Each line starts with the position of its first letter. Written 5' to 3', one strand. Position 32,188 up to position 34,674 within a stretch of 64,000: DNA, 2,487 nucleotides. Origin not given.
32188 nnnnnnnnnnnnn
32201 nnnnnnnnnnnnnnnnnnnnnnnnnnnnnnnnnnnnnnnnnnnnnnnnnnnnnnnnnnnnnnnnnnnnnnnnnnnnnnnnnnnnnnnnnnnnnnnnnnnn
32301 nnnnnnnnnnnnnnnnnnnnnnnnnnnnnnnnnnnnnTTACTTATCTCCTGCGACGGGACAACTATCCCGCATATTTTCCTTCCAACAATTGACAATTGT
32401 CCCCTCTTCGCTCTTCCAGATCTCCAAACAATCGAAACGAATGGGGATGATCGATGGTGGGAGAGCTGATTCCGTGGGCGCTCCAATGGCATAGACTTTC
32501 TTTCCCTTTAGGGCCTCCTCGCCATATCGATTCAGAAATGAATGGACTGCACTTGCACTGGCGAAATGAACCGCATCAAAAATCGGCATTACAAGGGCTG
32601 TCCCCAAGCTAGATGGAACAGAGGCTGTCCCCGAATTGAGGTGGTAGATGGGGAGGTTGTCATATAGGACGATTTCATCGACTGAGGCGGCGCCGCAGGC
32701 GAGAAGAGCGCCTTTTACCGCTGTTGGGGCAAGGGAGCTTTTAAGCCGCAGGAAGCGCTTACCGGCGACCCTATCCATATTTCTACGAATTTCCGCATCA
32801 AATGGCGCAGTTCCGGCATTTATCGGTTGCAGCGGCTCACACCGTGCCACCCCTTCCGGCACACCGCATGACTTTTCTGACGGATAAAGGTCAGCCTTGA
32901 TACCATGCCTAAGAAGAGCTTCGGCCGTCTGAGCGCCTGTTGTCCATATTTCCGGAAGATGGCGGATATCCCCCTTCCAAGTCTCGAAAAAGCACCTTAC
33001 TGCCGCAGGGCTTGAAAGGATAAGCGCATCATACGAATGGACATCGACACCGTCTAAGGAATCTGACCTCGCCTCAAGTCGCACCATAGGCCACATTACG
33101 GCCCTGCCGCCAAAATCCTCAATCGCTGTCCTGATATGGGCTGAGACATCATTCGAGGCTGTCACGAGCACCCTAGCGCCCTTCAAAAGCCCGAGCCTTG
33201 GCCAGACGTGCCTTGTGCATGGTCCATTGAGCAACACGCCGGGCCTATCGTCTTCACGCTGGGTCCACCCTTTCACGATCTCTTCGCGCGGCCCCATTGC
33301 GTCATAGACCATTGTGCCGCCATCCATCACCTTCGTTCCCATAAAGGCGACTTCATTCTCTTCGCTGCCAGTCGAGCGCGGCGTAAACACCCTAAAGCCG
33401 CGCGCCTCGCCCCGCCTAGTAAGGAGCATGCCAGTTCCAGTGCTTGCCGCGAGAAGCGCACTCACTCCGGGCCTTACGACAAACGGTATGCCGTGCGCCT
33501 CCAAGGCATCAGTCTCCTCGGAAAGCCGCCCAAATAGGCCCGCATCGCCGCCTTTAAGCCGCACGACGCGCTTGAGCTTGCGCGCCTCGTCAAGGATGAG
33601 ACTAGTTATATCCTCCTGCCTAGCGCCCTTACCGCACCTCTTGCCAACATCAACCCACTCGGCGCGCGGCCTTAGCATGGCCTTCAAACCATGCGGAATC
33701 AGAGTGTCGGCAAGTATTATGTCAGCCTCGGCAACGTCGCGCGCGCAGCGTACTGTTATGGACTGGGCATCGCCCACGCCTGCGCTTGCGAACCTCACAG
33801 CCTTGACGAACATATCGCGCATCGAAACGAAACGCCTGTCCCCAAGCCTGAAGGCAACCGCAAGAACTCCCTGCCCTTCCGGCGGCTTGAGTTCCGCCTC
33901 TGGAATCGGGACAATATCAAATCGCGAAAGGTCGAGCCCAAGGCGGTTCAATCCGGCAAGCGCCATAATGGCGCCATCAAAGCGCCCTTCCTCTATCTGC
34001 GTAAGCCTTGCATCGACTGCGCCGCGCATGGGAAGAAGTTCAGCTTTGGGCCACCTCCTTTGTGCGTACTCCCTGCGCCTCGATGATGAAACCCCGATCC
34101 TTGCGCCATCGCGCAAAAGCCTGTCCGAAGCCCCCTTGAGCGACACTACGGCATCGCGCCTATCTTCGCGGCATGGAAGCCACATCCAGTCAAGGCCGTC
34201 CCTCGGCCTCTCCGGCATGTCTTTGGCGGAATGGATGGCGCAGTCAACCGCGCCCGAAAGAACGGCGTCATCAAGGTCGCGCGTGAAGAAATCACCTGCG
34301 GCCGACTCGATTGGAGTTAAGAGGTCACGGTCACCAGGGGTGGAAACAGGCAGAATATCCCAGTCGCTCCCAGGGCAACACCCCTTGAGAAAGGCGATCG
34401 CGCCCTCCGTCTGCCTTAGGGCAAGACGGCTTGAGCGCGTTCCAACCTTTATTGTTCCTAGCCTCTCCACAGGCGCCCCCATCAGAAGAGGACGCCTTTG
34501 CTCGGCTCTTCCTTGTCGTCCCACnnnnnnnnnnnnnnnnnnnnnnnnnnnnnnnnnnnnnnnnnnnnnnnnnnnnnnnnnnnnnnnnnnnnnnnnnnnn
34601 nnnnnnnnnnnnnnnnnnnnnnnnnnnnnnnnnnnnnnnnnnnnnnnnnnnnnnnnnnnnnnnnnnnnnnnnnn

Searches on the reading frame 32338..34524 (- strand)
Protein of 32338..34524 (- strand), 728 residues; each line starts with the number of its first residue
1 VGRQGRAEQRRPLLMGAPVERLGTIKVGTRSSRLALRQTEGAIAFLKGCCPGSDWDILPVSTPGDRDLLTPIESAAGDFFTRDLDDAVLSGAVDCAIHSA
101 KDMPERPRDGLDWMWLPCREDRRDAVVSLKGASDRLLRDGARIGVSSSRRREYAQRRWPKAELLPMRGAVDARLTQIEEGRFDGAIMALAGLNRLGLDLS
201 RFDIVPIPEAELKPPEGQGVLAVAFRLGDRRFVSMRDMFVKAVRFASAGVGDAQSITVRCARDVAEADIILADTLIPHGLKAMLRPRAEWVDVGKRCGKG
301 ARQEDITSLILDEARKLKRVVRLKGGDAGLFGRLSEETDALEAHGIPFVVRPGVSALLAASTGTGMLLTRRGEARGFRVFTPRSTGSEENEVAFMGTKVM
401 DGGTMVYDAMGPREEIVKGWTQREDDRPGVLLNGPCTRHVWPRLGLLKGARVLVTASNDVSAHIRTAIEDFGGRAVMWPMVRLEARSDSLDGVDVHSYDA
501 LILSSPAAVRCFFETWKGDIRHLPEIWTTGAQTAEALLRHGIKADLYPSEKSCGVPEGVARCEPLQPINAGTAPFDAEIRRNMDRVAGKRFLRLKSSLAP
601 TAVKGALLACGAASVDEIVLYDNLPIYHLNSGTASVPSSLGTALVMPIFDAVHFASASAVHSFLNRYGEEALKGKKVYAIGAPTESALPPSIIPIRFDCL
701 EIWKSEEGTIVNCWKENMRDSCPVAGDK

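Call 35: search_protein_families(library=pfam, proteins=[window:32338-34524:-], max_evalue=0.0001)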
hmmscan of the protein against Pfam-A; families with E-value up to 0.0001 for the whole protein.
window:32338-34524:- (728 aa): 3 families
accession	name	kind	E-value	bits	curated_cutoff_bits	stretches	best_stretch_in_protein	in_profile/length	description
PF01379.25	Porphobil_deam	-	7.3e-48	163.3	22.1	1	25-231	1-204/207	Porphobilinogen deaminase, dipyromethane cofactor binding domain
PF00590.25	TP_methylase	-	2.5e-24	86.8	27.8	1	245-428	4-189/212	Tetrapyrrole (Corrin/Porphyrin) Methylases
PF02602.20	HEM4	-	1.1e-22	80.8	27.5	1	464-688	3-210/231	Uroporphyrinogen-III synthase HemD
